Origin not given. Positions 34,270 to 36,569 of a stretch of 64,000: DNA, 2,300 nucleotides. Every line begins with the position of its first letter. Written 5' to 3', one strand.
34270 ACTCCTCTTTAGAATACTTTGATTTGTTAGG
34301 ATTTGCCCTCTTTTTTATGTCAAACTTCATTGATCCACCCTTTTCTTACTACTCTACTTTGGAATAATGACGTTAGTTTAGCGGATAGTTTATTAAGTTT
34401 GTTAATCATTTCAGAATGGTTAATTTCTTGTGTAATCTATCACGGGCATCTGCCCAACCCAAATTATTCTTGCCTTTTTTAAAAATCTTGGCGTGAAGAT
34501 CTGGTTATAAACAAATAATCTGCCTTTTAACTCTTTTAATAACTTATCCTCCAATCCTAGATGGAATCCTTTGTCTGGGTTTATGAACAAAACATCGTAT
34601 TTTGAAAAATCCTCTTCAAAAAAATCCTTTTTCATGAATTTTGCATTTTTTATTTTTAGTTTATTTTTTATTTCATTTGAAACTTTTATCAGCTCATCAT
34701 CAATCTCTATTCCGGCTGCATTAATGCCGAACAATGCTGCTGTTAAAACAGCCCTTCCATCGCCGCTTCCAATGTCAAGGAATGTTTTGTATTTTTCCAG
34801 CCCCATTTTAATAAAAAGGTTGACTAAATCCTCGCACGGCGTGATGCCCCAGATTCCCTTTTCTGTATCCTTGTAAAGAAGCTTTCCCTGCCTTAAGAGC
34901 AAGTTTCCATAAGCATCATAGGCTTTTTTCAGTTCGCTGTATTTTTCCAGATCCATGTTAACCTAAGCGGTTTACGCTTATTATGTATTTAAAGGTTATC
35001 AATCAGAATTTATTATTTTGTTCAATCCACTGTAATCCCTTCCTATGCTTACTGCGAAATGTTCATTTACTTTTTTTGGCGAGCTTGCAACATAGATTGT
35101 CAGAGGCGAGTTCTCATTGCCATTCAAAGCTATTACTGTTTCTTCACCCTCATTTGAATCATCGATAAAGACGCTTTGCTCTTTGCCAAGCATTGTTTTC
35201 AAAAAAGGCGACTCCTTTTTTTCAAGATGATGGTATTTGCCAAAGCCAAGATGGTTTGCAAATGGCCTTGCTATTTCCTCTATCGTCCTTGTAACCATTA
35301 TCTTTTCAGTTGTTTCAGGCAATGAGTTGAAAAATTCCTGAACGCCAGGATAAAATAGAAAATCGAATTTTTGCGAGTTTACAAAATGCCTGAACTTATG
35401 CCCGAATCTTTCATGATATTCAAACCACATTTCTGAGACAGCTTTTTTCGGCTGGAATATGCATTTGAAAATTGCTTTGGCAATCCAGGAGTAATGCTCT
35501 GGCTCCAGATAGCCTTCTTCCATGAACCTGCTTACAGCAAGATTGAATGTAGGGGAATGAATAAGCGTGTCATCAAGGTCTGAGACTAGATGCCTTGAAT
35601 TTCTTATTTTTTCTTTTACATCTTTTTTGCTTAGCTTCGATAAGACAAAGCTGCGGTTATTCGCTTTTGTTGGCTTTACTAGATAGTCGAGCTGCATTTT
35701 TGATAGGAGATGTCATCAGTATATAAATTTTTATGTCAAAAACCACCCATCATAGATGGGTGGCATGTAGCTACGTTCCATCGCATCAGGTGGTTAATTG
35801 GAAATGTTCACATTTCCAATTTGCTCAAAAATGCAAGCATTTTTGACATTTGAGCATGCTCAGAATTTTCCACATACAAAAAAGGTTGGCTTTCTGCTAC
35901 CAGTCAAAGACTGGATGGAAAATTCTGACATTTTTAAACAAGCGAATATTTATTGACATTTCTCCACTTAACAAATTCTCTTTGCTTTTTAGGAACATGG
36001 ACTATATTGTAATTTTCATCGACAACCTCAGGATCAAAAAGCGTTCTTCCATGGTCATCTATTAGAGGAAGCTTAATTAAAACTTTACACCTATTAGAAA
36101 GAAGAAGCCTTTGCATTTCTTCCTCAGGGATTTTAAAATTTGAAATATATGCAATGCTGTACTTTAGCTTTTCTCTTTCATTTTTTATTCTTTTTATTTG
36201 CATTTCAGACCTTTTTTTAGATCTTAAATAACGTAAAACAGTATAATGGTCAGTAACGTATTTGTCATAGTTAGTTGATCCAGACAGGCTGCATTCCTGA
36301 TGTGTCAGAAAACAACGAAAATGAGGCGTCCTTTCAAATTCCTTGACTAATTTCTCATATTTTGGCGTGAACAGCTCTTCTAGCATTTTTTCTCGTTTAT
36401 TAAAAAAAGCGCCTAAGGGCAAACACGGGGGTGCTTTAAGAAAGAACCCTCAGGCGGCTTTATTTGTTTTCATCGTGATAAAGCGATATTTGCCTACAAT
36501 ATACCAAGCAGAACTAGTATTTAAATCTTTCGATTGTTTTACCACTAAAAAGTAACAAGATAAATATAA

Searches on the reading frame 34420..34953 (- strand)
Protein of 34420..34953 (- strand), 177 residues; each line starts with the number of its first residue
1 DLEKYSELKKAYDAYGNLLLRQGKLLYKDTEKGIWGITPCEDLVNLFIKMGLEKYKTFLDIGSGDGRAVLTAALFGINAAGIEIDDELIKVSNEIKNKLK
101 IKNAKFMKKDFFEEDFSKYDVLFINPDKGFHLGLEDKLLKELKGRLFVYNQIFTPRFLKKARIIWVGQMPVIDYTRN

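Call 60: search_protein_families(library=pfam, proteins=[window:34420-34953:-], max_evalue=0.1)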
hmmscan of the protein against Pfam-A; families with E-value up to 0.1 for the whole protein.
window:34420-34953:- (177 aa): 14 families
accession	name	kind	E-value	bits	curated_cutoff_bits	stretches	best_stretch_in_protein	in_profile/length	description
PF13847.12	Methyltransf_31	-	3e-11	43.6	27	1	54-125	3-81/145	Methyltransferase domain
PF08123.19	DOT1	-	1.4e-08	35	23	1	27-125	15-129/205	Histone methylation protein DOT1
PF13649.12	Methyltransf_25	-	0.00033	21.7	27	1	59-142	2-89/97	Methyltransferase domain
PF05175.20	MTS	-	0.00081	19.5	23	1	54-135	31-113/170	Methyltransferase small domain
PF13679.12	Methyltransf_32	-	0.0024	18.3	27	1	53-114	24-92/143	Methyltransferase domain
PF00398.26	RrnaAD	-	0.0031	17.1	24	1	49-116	25-95/263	Ribosomal RNA adenine dimethylase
PF03848.20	TehB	-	0.0039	17.1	20.4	1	58-120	34-97/193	Tellurite resistance protein TehB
PF08241.18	Methyltransf_11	-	0.004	18.2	21.2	1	59-116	1-56/95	Methyltransferase domain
PF02390.23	Methyltransf_4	-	0.0058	16.6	24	1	56-113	3-65/173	Putative methyltransferase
PF02353.26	CMAS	-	0.0058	16.4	27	1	47-109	55-118/273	Mycolic acid cyclopropane synthetase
PF13489.12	Methyltransf_23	-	0.0059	16.8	27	1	42-109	11-67/164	Methyltransferase domain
PF01555.25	N6_N4_Mtase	-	0.0068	16.8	26.7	1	41-93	168-220/221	DNA methylase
PF08242.18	Methyltransf_12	-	0.007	17.5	30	1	59-124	1-71/98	Methyltransferase domain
PF01135.25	PCMT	-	0.061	13.5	20.3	1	51-111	70-133/210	Protein-L-isoaspartate(D-aspartate) O-methyltransferase (PCMT)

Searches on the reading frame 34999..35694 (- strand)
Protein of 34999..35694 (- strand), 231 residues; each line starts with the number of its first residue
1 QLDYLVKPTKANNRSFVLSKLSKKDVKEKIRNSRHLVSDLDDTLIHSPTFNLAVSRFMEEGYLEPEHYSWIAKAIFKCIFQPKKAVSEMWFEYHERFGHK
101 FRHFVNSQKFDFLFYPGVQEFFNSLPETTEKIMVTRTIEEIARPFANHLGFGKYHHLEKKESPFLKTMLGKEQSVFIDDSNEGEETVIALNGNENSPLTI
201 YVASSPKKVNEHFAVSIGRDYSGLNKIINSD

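Call 60: search_protein_families(library=pfam, proteins=[window:34999-35694:-], max_evalue=0.1)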
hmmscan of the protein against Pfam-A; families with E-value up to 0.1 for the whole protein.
window:34999-35694:- (231 aa): 3 families
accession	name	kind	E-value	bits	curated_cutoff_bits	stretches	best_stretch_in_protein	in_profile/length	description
PF12710.13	HAD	-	2e-06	28.8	27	1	37-160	2-135/189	haloacid dehalogenase-like hydrolase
PF03031.24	NIF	-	0.003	17.7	21.8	0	35-149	2-74/160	NLI interacting factor-like phosphatase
PF21656.2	DUF6859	-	0.018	15.5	27.1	1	145-196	12-65/96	Domain of unknown function (DUF6859)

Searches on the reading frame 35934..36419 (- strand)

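Call 60: search_protein_families(library=pfam, proteins=[window:35934-36419:-], max_evalue=0.1)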
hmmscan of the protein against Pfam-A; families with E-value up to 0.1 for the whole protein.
window:35934-36419:- (161 aa): 1 family
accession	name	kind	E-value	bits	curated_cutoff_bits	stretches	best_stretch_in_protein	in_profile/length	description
PF03357.26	Snf7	-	0.053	13.6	27.3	1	58-103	40-85/171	Snf7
